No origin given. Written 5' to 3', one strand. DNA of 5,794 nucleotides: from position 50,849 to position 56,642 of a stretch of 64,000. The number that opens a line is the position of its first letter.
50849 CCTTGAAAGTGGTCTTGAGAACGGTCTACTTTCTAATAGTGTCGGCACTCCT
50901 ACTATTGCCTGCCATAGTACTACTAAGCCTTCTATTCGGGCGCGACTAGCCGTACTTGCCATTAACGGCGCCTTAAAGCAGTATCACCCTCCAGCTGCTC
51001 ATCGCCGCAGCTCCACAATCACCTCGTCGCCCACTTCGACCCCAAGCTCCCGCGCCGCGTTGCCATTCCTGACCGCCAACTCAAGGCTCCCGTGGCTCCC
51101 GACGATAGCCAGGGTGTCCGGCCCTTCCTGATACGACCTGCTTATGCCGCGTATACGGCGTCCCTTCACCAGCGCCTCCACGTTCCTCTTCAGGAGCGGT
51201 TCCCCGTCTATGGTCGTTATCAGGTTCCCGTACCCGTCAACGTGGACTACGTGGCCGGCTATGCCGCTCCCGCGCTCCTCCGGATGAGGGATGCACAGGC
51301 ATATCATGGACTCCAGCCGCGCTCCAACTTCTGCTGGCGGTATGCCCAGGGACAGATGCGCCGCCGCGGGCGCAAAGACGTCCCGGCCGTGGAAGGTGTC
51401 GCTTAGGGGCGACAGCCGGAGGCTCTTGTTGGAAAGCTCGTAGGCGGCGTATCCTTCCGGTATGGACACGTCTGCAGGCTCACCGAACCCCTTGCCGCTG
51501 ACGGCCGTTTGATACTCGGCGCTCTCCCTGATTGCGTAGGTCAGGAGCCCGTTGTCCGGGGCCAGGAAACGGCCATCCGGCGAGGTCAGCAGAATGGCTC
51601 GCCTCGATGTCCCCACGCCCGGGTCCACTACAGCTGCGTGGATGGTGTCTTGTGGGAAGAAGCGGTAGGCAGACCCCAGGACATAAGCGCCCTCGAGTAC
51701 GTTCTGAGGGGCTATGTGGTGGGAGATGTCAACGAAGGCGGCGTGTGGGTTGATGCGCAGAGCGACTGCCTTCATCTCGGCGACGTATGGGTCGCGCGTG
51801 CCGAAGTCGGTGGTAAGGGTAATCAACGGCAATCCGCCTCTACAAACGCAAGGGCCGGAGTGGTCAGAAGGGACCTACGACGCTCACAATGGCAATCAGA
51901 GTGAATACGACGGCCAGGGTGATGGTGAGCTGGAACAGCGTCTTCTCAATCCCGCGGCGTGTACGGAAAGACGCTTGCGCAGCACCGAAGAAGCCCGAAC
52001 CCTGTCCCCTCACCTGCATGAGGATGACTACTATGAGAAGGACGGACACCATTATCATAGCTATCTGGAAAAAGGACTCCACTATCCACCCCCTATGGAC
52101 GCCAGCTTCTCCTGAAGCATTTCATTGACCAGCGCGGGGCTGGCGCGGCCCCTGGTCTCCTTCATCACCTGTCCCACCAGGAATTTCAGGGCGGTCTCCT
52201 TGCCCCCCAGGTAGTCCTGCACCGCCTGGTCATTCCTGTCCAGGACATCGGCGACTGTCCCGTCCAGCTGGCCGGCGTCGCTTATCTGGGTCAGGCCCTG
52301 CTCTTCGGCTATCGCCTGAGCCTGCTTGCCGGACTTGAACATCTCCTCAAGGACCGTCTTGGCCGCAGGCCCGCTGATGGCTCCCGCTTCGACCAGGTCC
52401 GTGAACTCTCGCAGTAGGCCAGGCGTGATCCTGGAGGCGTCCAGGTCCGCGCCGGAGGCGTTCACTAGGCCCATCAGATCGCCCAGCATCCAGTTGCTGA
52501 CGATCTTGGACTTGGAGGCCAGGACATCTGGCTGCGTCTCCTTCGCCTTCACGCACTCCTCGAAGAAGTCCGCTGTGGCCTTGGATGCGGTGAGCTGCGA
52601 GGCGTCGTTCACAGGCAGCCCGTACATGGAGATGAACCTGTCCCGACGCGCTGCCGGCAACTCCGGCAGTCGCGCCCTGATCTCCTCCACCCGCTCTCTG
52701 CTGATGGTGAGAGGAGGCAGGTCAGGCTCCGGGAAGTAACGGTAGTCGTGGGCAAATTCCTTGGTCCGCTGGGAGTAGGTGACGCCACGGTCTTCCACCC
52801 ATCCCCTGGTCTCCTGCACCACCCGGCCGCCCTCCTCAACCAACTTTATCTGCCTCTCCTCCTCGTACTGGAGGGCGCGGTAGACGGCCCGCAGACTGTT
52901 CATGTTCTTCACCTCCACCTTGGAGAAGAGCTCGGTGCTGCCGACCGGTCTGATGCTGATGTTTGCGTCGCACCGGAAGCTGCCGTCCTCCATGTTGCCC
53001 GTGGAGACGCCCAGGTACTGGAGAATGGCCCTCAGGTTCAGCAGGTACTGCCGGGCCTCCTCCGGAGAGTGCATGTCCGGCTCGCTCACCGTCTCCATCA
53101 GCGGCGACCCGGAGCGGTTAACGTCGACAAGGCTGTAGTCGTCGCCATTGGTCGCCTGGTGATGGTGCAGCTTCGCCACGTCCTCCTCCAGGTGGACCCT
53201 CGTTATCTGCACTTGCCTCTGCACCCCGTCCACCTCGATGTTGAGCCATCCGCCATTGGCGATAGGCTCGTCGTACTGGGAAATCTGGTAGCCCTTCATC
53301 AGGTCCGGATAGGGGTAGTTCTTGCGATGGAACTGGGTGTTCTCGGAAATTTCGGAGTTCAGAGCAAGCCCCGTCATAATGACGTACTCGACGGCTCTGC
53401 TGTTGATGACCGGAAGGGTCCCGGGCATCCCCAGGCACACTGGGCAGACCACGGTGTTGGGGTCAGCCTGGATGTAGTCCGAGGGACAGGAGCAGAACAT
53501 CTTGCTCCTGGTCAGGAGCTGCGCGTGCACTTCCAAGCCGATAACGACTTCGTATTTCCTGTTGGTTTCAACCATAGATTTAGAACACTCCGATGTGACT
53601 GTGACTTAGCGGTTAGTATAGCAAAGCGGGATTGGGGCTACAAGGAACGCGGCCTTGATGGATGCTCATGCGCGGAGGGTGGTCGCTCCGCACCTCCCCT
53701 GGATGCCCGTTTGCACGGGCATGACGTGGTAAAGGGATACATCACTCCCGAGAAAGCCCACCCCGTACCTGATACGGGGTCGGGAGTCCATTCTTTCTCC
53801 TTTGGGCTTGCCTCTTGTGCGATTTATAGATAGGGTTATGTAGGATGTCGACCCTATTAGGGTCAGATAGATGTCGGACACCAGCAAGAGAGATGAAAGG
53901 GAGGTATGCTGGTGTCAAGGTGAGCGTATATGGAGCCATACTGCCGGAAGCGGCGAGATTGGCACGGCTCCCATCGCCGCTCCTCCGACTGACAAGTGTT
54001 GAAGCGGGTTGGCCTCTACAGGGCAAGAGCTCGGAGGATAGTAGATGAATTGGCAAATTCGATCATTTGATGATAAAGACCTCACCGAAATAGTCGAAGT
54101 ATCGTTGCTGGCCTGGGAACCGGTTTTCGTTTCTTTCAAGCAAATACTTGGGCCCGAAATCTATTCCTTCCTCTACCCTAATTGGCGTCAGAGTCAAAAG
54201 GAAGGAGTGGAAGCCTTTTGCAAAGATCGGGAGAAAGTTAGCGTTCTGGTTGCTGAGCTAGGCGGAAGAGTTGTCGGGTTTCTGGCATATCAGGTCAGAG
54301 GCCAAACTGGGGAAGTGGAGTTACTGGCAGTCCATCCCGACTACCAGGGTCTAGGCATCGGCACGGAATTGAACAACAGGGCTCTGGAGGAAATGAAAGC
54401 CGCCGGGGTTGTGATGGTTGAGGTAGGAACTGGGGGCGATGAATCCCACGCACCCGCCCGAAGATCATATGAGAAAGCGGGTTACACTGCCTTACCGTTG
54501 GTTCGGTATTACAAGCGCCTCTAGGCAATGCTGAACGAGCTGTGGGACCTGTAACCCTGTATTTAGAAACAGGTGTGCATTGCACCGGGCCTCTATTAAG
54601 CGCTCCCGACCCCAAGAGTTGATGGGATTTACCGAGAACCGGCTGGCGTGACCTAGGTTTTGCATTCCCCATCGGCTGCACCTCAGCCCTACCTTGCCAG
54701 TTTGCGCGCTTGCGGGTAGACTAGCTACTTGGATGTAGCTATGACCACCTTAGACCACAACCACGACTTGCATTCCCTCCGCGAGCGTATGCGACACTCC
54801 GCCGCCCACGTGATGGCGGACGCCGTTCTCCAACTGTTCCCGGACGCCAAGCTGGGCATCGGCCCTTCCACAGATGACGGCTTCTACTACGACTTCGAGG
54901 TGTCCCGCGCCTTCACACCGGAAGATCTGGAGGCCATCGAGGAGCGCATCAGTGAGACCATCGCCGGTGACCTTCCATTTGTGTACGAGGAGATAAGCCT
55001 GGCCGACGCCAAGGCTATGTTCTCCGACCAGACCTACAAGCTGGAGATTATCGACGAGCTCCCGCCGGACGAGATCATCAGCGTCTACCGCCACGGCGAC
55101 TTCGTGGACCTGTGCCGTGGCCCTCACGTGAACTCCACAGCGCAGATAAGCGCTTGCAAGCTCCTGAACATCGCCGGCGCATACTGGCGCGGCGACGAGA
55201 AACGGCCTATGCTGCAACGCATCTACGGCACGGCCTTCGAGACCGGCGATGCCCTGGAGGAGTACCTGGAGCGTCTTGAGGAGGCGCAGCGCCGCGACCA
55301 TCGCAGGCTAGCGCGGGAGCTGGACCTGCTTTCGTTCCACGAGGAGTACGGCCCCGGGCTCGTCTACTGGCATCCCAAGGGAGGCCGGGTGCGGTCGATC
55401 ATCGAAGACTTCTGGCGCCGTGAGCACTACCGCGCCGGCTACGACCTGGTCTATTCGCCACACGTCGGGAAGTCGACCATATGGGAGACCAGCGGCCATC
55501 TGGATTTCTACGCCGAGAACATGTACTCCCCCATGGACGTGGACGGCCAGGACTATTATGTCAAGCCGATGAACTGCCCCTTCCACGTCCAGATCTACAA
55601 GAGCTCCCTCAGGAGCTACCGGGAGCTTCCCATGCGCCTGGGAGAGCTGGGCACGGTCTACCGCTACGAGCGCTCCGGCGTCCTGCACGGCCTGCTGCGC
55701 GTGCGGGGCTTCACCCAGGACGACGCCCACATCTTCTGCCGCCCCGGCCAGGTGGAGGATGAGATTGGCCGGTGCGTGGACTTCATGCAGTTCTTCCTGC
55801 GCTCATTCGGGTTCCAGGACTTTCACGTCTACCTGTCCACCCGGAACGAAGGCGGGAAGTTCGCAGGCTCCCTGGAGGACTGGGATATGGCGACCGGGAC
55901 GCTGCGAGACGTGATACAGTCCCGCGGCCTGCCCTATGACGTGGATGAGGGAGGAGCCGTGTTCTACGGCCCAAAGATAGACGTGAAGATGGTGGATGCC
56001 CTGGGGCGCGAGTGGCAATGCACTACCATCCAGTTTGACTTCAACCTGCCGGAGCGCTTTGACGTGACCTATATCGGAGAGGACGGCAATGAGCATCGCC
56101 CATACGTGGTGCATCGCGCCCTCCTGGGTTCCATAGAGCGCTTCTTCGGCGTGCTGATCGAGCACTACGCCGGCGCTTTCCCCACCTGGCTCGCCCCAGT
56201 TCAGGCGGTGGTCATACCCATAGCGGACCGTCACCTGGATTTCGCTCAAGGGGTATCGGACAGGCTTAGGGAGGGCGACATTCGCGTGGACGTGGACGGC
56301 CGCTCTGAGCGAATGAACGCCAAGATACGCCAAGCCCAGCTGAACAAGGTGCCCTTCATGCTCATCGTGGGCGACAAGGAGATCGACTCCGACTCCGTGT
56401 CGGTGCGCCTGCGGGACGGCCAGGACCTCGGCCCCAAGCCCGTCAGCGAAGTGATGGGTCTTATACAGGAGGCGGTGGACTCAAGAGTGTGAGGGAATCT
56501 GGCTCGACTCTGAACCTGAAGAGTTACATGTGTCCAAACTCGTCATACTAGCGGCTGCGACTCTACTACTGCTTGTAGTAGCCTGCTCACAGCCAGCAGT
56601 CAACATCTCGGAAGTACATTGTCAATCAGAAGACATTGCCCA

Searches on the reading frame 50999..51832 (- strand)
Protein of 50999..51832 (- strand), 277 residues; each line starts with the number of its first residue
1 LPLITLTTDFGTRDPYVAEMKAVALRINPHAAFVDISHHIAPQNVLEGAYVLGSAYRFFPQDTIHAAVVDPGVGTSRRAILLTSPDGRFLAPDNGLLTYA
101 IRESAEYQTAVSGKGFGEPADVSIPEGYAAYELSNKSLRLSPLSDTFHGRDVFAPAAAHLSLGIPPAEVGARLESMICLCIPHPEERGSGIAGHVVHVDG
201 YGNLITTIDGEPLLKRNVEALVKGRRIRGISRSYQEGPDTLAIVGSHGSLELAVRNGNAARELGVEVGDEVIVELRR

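Call 38: search_protein_families(library=pfam, proteins=[window:50999-51832:-], max_evalue=0.001)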
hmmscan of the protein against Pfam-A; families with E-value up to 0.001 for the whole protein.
window:50999-51832:- (277 aa): 2 families
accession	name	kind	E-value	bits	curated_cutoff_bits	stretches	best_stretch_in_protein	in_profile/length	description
PF01887.21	SAM_HAT_N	-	7.7e-50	168.9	26.3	1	4-170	1-145/145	SAM hydroxide adenosyltransferase N-terminal domain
PF20257.3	SAM_HAT_C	-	1.6e-19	70.4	25.5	1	193-271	1-83/84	SAM hydroxide adenosyltransferase C-terminal domain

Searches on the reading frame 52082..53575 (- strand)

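Call 38: search_protein_families(library=pfam, proteins=[window:52082-53575:-], max_evalue=0.001)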
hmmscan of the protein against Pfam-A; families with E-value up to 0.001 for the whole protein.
window:52082-53575:- (497 aa): 2 families
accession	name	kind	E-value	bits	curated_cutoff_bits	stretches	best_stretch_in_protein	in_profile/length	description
PF02934.20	GatB_N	-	1.1e-115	386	23.4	1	10-296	1-276/277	GatB/GatE catalytic domain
PF02637.23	GatB_Yqey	-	6.2e-46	156.4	27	1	336-491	1-148/148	GatB domain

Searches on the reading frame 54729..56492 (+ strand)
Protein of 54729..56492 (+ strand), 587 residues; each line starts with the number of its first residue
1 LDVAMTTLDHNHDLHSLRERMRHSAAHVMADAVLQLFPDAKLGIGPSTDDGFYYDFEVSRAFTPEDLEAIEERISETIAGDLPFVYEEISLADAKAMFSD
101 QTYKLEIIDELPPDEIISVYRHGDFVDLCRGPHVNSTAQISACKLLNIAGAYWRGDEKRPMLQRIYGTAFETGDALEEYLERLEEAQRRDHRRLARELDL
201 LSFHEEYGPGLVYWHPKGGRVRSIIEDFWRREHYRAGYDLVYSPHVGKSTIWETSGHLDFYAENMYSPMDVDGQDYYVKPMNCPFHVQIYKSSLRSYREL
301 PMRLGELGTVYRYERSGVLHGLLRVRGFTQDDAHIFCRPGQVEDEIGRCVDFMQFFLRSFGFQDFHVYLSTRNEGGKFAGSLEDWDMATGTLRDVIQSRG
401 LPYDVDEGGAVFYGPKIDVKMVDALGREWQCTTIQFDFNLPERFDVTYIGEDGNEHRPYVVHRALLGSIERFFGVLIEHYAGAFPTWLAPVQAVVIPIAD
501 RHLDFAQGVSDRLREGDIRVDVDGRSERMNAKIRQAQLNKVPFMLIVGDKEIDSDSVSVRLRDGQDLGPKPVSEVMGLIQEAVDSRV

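Call 38: search_protein_families(library=pfam, proteins=[window:54729-56492:+], max_evalue=0.001)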
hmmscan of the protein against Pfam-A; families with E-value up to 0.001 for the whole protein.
window:54729-56492:+ (587 aa): 3 families
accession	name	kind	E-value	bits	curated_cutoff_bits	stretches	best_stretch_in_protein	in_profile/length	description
PF00587.30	tRNA-synt_2b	-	1.1e-49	169.3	29.3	1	272-480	7-179/179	tRNA synthetase class II core domain (G, H, P, S and T)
PF03129.25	HGTP_anticodon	-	2.9e-22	79.1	21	1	492-581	1-93/94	Anticodon binding domain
PF07973.19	tRNA_SAD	-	2.8e-16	59.7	24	1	117-166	1-44/44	Threonyl and Alanyl tRNA synthetase second additional domain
